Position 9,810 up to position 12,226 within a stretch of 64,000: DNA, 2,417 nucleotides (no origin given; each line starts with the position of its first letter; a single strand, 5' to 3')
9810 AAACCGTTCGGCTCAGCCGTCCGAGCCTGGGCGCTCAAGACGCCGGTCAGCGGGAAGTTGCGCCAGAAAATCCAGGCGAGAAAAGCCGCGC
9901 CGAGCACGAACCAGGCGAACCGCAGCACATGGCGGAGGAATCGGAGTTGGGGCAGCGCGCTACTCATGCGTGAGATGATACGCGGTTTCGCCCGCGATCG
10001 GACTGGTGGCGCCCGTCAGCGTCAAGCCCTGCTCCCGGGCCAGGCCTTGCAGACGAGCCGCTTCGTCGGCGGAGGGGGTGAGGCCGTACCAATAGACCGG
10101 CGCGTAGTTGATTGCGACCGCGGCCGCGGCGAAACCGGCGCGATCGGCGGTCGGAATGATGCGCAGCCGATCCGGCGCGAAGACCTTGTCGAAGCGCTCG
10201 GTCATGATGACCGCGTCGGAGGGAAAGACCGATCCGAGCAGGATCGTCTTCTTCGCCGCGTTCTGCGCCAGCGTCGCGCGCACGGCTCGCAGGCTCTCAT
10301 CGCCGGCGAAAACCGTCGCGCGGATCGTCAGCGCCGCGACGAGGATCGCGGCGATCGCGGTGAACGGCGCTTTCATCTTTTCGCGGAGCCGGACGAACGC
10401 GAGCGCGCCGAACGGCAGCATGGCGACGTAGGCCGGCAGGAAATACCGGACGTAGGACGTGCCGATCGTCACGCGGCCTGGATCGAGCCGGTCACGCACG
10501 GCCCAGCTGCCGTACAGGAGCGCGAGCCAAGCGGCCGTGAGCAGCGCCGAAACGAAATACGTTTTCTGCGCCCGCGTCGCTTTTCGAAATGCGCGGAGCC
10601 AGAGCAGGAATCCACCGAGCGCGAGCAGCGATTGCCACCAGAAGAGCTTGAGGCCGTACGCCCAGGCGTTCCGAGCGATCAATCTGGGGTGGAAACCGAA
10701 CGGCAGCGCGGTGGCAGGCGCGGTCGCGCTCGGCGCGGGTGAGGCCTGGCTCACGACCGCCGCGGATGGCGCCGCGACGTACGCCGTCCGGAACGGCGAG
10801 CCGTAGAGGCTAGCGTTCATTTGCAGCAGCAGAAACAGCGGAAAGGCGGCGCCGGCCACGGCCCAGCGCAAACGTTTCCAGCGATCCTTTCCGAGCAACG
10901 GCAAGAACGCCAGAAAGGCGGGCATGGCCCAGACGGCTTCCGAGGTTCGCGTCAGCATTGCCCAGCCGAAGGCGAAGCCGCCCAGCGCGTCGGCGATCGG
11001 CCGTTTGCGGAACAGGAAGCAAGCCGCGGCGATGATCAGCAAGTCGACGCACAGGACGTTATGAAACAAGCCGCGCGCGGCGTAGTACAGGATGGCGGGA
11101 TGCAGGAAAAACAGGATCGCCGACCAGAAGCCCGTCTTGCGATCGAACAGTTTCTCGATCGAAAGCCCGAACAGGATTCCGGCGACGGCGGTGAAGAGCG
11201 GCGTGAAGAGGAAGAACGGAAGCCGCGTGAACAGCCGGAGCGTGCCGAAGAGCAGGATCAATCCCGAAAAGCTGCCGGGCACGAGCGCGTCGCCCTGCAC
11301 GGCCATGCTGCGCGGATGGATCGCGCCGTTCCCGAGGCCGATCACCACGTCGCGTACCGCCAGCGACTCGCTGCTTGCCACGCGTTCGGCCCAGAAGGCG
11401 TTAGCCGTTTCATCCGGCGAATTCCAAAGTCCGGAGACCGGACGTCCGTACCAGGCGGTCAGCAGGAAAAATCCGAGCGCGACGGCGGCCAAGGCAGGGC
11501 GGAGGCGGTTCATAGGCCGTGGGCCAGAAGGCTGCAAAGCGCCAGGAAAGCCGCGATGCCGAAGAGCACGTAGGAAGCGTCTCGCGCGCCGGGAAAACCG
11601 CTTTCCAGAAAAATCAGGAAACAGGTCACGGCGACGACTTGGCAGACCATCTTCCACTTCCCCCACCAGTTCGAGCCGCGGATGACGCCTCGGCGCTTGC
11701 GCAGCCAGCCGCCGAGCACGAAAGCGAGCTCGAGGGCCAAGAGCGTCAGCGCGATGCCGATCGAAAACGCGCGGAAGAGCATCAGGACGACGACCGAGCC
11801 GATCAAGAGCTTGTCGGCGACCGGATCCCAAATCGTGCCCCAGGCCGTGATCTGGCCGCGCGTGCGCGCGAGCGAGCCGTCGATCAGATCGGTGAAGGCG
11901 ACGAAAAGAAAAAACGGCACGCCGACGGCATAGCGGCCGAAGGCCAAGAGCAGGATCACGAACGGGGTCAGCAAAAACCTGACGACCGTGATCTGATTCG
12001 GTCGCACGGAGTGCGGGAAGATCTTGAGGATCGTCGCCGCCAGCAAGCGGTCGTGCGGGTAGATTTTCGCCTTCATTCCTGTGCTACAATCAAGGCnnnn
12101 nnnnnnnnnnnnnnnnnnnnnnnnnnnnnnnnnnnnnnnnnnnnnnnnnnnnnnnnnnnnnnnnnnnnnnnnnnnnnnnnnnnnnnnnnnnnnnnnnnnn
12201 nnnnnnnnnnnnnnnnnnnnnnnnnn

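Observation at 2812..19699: Lipid-linked glycosylation toolkit next to the Ser/Thr-rich surface protein: UDP-xylose-synthase-like enzyme, polyprenyl-P GT2, DUF2304, GT2, two GT4s and one or two GT-C transferases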

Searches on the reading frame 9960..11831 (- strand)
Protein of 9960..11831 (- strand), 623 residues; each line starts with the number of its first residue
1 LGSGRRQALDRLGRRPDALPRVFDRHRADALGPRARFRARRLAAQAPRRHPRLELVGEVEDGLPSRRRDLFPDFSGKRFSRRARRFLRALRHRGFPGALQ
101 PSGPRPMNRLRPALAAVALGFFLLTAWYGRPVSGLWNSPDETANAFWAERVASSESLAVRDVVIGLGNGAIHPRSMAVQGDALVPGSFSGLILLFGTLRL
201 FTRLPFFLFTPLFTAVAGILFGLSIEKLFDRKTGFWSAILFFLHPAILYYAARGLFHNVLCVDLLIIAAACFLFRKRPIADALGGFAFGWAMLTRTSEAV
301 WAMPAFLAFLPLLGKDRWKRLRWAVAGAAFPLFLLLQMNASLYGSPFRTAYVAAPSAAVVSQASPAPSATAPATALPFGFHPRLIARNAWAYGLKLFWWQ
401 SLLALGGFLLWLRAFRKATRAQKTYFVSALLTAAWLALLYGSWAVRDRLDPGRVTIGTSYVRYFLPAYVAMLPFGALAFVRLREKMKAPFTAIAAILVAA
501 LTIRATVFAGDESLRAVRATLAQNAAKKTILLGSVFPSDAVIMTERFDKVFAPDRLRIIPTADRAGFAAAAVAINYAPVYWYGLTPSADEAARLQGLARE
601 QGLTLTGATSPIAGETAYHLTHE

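Call 3: search_protein_families(library=pfam, proteins=[window:9960-11831:-], max_evalue=0.01)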
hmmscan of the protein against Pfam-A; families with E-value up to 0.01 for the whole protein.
window:9960-11831:- (623 aa): 0 families

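Call 9: search_protein_families(library=ncbifam, proteins=[window:9960-11513:-], max_evalue=0.01)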
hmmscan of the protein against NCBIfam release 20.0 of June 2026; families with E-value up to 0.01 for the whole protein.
window:9960-11513:- (517 aa): 0 families

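Call 10: search_solved_structures(query=window:9960-11513:-, max_evalue=10)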
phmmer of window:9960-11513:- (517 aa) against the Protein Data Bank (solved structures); distinct sequences matched with E-value up to 10: 0.

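Call 13: find_homologous_proteins(query=window:9960-11513:-)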
Query window:9960-11513:- (517 aa): 164 proteins with E <= 0.001 among 8000 candidates; the best 120 are listed.
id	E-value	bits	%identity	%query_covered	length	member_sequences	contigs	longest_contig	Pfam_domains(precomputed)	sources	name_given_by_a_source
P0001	0.0e+0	1126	100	100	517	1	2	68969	-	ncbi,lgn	-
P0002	1.3e-214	732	66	100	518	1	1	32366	PF13231.13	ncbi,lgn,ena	-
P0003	6.5e-212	723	66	99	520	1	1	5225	-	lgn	-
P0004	8.9e-210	716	63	99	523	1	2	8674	-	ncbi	-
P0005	1.0e-209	716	65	99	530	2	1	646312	-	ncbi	ncbi:MAG: hypothetical protein WC866_03390 [Patescibacteria group bacterium]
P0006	6.3e-207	707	66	99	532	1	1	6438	-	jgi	jgi:hypothetical protein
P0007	1.7e-205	702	63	99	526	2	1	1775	-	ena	-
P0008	2.3e-205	701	64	99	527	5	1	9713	-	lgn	-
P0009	1.3e-203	696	64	99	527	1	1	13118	-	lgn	-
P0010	2.9e-203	694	63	99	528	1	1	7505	PF13231.13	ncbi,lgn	-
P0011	3.6e-203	694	62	100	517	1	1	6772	-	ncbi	-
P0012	2.2e-202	692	64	99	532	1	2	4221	-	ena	-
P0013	8.3e-202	690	62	100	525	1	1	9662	-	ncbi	-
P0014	5.8e-201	687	62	100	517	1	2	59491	-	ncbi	-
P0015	2.6e-199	681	63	99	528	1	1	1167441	-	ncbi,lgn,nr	ncbi:MAG: hypothetical protein QY323_02570 [Patescibacteria group bacterium]|nr:MAG: hypothetical pr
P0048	4.0e-167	575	57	97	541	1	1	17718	PF13231.13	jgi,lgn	jgi:hypothetical protein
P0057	2.7e-140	487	49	99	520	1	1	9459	PF13231.13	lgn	-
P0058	2.8e-140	487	47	98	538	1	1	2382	PF13231.13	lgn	-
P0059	1.5e-139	484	48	99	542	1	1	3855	PF13231.13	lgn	-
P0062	9.6e-136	472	47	96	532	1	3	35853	PF13231.13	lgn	-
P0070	3.7e-65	239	34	94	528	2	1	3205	PF13231.13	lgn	-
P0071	3.8e-65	239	33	99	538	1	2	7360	PF13231.13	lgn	-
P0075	1.8e-63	233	34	98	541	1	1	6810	PF13231.13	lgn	-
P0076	4.0e-62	229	31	98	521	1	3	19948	PF13231.13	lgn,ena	-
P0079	2.1e-60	223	33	92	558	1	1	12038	PF13231.13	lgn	-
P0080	2.3e-60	223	34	94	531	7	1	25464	PF13231.13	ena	-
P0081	1.5e-59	220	32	93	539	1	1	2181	PF13231.13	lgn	-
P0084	7.1e-59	218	33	94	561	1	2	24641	PF13231.13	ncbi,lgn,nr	ncbi:glycosyltransferase family 39 protein [Candidatus Uhrbacteria bacterium]|nr:glycosyltransferase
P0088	7.6e-58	215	30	99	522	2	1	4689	PF13231.13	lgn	-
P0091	9.6e-57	211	33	98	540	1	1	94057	PF13231.13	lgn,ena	-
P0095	2.1e-55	207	29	99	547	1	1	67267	PF13231.13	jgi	jgi:hypothetical protein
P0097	2.6e-55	206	34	91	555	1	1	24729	PF13231.13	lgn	-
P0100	1.9e-53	200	34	88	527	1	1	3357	PF13231.13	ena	-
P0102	2.8e-53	200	31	94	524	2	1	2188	PF03901.24,PF13231.13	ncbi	ncbi:MAG TPA: glycosyltransferase family 39 protein, partial [Patescibacteria group bacterium]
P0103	3.3e-53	199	29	95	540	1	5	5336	PF13231.13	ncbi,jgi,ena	-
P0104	7.4e-53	198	31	96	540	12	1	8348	PF13231.13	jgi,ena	-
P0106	8.7e-53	198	33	94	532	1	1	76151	PF13231.13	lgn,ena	-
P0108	2.6e-52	196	30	99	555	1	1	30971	PF13231.13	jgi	jgi:hypothetical protein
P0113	3.0e-51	193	32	91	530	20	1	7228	PF13231.13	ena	-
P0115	1.8e-50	190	36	82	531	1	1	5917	PF13231.13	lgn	-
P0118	5.0e-49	186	31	87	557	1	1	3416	PF02516.21,PF13231.13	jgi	jgi:4-amino-4-deoxy-L-arabinose transferase-like glycosyltransferase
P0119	5.5e-49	185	31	92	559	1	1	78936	PF13231.13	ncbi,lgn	-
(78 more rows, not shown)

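Call 15: search_solved_structures(query=A1, max_evalue=10, show_alignments=2)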
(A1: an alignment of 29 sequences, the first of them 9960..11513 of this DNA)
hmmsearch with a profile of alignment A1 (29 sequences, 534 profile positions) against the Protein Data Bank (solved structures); distinct sequences matched with E-value up to 10: 0.

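Call 16: search_protein_families(library=pfam, alignment_id=A1, max_evalue=0.01)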
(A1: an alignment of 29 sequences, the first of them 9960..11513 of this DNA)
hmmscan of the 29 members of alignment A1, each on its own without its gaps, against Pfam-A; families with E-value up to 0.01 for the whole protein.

A. member 1, window:9960-11513:- (517 aa): 0 families

B. families by the number of members that match (of 29 scanned): 5 families
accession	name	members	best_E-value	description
PF13231.12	PMT_2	20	3.1e-11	Dolichyl-phosphate-mannose-protein mannosyltransferase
PF02516.20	STT3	2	1.7e-08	Oligosaccharyl transferase STT3, N-terminal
PF03901.23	Glyco_transf_22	2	4.8e-06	Alg9-like mannosyltransferase family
PF01569.27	PAP2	2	0.00041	PAP2 superfamily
PF03669.18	ASTER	1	0.00034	PAT complex subunit Asterix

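Call 23: find_encoding_contigs(protein=P0001, flank=10000, max_places=2)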
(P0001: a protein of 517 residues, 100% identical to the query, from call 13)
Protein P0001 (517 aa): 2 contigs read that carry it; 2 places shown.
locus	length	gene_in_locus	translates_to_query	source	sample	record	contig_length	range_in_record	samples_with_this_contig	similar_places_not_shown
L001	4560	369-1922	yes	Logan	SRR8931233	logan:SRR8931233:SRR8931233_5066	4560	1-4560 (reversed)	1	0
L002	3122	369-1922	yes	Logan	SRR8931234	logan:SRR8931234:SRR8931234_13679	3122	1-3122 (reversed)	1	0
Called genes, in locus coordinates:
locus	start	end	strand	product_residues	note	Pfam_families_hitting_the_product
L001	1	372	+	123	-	?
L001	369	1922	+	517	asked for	-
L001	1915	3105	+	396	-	-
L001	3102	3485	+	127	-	-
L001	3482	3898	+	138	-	PF11969:DcpS_C, PF01230:HIT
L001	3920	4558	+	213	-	?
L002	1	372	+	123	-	?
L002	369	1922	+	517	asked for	-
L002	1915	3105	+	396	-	-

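Call 24: find_encoding_contigs(protein=P0015, flank=10000, max_places=2)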
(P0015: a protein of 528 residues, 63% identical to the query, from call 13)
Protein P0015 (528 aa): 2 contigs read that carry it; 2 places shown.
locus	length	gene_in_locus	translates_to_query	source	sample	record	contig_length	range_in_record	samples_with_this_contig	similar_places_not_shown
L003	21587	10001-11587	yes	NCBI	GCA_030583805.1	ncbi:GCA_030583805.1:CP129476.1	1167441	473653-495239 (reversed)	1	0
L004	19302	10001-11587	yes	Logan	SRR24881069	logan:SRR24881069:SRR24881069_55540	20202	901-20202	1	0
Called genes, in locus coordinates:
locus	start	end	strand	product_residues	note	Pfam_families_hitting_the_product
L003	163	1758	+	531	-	PF00082:Peptidase_S8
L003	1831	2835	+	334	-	PF01073:3Beta_HSD, PF01370:Epimerase, PF02719:Polysacc_synt_2 (weak), PF04321:RmlD_sub_bind (weak), PF07993:NAD_binding_4 (faint), PF16363:GDP_Man_Dehyd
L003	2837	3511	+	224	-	PF00535:Glycos_transf_2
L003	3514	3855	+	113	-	PF10066:DUF2304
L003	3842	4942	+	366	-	PF00535:Glycos_transf_2, PF13641:Glyco_tranf_2_3, PF13632:Glyco_trans_2_3 (weak)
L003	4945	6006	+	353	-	PF13439:Glyco_transf_4, PF13579:Glyco_trans_4_4 (faint), PF20706:GT4-conflict, PF00534:Glycos_transf_1, PF13692:Glyco_trans_1_4, PF13524:Glyco_trans_1_2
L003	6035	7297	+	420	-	PF13439:Glyco_transf_4, PF13579:Glyco_trans_4_4, PF00534:Glycos_transf_1, PF13692:Glyco_trans_1_4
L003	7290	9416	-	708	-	-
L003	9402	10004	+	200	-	PF01066:CDP-OH_P_transf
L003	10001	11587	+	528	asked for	-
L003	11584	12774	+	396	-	-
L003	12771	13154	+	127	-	-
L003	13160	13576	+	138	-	PF11969:DcpS_C, PF01230:HIT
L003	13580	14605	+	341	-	PF01073:3Beta_HSD, PF01370:Epimerase, PF02719:Polysacc_synt_2, PF04321:RmlD_sub_bind, PF07993:NAD_binding_4, PF13460:NAD_binding_10, PF16363:GDP_Man_Dehyd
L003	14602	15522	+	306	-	PF01370:Epimerase, PF02719:Polysacc_synt_2, PF04321:RmlD_sub_bind, PF16363:GDP_Man_Dehyd (faint), PF07993:NAD_binding_4 (weak)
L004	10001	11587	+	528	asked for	-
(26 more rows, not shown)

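Call 30: predict_structure(alignment_id=A1)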
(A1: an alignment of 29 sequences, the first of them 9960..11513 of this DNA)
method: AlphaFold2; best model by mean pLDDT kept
length: 517 residues; sequences in the alignment: 29
mean_pLDDT: 89.2   pTM: 0.90
mean pLDDT of the five models: 89.2, 88.9, 88.2, 88.1, 87.1
residues with pLDDT >= 90: 364; 70-90: 114; 50-70: 18; < 50: 21
segments of 3 or more residues with pLDDT < 50: 250-269
pLDDT, mean of each block of 10 residues (from residue 1): 85 98 94 92 97 91 87 91 92 97 97 97 95 97 92 96 90 95 95 90 86 94 95 91 63 36 44 80 89 94 93 92 92 81 71 87 96 92 89 96 93 95 93 92 90 87 94 94 95 96 87 95
secondary structure, 60 per line:
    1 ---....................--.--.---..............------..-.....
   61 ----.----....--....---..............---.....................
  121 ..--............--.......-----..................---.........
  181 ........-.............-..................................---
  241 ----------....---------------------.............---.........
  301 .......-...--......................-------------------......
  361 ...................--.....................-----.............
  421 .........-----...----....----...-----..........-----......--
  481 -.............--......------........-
elements in order: H4-23 H33-46 H56-60 E70-73 E76-79 H83-96 H100-122 H125-136 H139-145 H151-168 H172-188 H190-202 H204-237 H251-254 H276-288 H292-307 H314-335 H355-379 H382-402 H408-429 E435-437 H442-445 E450-452 H458-467 E473-478 H482-494 E497-502 E509-516

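Call 34: fold_search(model_id=the predicted structure, library=pdb)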
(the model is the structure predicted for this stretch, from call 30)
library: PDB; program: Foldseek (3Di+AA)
matches with E <= 10: 446; with E <= 0.001: 21
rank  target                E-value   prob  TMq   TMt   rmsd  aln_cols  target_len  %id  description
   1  3wak                  4.8e-07  1.00  0.52  0.34  10.8       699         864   12  Crystal structure of the Archaeoglobus fulgidus oligosaccharyltransferase (O29867_ARCFU) in the apo form (released 2013-10-30)
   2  7e9s_A                2.1e-06  1.00  0.50  0.33  12.5       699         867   14  Archaeal oligosaccharyltransferase AglB from Archaeoglobus fulgidus in complex with an inhibitory peptide and a dolich (released 2021-09-08)
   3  9s6s_A                2.2e-06  1.00  0.48  0.46  10.9       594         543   11  Ternary cryo-EM structure of human ALG9 with Dol25-PP-GlcNAc2Man6, Dol25-P-Man and Fab (released 2026-03-18)
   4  7oci_F                2.7e-06  1.00  0.54  0.45  11.7       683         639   11  Cryo-EM structure of yeast Ost6p containing oligosaccharyltransferase complex (released 2022-02-16)
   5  8age_A                3.4e-06  1.00  0.51  0.42  11.3       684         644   10  Structure of yeast oligosaccharylransferase complex with acceptor peptide bound (released 2022-12-07)
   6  6s7o_A                3.8e-06  1.00  0.49  0.41  12.5       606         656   10  Cryo-EM structure of human oligosaccharyltransferase complex OST-A (released 2019-12-18)
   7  8agb_A                4.6e-06  1.00  0.52  0.43  12.4       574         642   11  Structure of yeast oligosaccharylransferase complex with lipid-linked oligosaccharide bound (released 2022-12-07)
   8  8b6l_I                5.2e-06  1.00  0.45  0.36  13.2       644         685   11  Subtomogram average of the human Sec61-TRAP-OSTA-translocon (released 2022-12-07)
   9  9s6u_A                8.5e-06  1.00  0.48  0.46  10.3       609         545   11  Ternary cryo-EM structure of human ALG9 with Dol25-PP-GlcNAc2Man8, Dol25-P-Man and Fab (released 2026-03-18)
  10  8agc_A                1.1e-05  1.00  0.54  0.42  12.2       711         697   11  Structure of yeast oligosaccharylransferase complex with lipid-linked oligosaccharide and non-acceptor peptide bound (released 2022-12-07)
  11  5gmy_A                1.2e-05  1.00  0.49  0.33  14.3       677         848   12  Crystal structure of the Archaeoglobus fulgidus oligosaccharyltransferase (O29867_ARCFU) tethered with an acceptor pep (released 2017-02-01)
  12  6s7t_A                1.4e-05  1.00  0.47  0.37  10.3       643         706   10  Cryo-EM structure of human oligosaccharyltransferase complex OST-B (released 2019-12-18)
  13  3waj                  2.1e-05  1.00  0.52  0.36  11.7       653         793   12  Crystal structure of the Archaeoglobus fulgidus oligosaccharyltransferase (O29867_ARCFU) complex with Zn and sulfate (released 2013-10-30)
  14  9n9j_I                2.1e-05  1.00  0.46  0.36  12.2       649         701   11  Structure of a GRP94 folding intermediate engaged with a CCDC134- and FKBP11-bound secretory translocon (released 2025-11-19)
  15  6ezn_F                2.5e-05  1.00  0.55  0.45  12.8       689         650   10  Cryo-EM structure of the yeast oligosaccharyltransferase (OST) complex (released 2018-01-17)
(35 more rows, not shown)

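Call 57: search_protein_families(library=pfam, proteins=[window:9960-11513:-], max_evalue=10)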
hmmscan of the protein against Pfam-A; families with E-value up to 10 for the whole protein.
window:9960-11513:- (517 aa): 1 family
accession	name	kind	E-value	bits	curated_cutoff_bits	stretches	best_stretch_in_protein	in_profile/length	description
PF08285.16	DPM3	-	1.4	9.6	25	1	313-372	2-52/90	Dolichol-phosphate mannosyltransferase subunit 3 (DPM3)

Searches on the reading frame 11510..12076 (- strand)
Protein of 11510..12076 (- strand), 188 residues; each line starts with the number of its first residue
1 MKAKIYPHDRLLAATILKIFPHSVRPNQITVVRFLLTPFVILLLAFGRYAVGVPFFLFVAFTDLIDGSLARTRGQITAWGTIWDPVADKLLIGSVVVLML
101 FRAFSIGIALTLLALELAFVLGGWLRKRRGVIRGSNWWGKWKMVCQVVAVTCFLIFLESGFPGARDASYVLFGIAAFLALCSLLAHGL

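Call 4: search_protein_families(library=pfam, proteins=[window:11510-12076:-], max_evalue=0.01)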
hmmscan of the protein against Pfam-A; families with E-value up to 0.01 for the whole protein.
window:11510-12076:- (188 aa): 1 family
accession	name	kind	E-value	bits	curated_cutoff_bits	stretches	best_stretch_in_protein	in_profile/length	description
PF01066.26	CDP-OH_P_transf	-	3.1e-27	96.3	22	1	25-178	3-149/152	CDP-alcohol phosphatidyltransferase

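Call 9: search_protein_families(library=ncbifam, proteins=[window:11510-12076:-], max_evalue=0.01)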
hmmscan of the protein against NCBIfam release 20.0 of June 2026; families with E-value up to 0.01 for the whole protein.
window:11510-12076:- (188 aa): 8 families
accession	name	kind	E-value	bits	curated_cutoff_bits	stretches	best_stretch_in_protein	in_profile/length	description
TIGR00560.1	pgsA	equivalog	9e-26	91.5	109.1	1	26-184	4-170/183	CDP-diacylglycerol--glycerol-3-phosphate 3-phosphatidyltransferase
NF008090.0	PRK10832.1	equivalog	1e-12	48.5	304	1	26-184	6-169/182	CDP-diacylglycerol--glycerol-3-phosphate 3-phosphatidyltransferase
NF053678.1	ClpnSynClsA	equivalog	8.7e-12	45.6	240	1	26-155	6-138/180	cardiolipin synthase ClsA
NF040950.1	archin_ph_syn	equivalog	6.5e-11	42.4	180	1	19-114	19-116/191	archaetidylinositol phosphate synthase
NF045883.1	PIPSynth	equivalog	1.4e-09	38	170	1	22-107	21-108/197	phosphatidylinositol phosphate synthase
NF041135.1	IPPtranDIPPsyn_Thcocales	equivalog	1.8e-05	24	580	1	11-103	237-328/419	bifunctional L-myo-inositol-1-phosphate cytidylyltransferase/CDP-L-myo-inositol myo-inositolphosphotransferase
TIGR00473.1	pssA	equivalog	8e-05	22.8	107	1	48-177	19-140/153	CDP-diacylglycerol--serine O-phosphatidyltransferase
TIGR04217.1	archae_ser_T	exception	0.0006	19.6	200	1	22-129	6-112/221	archaetidylserine synthase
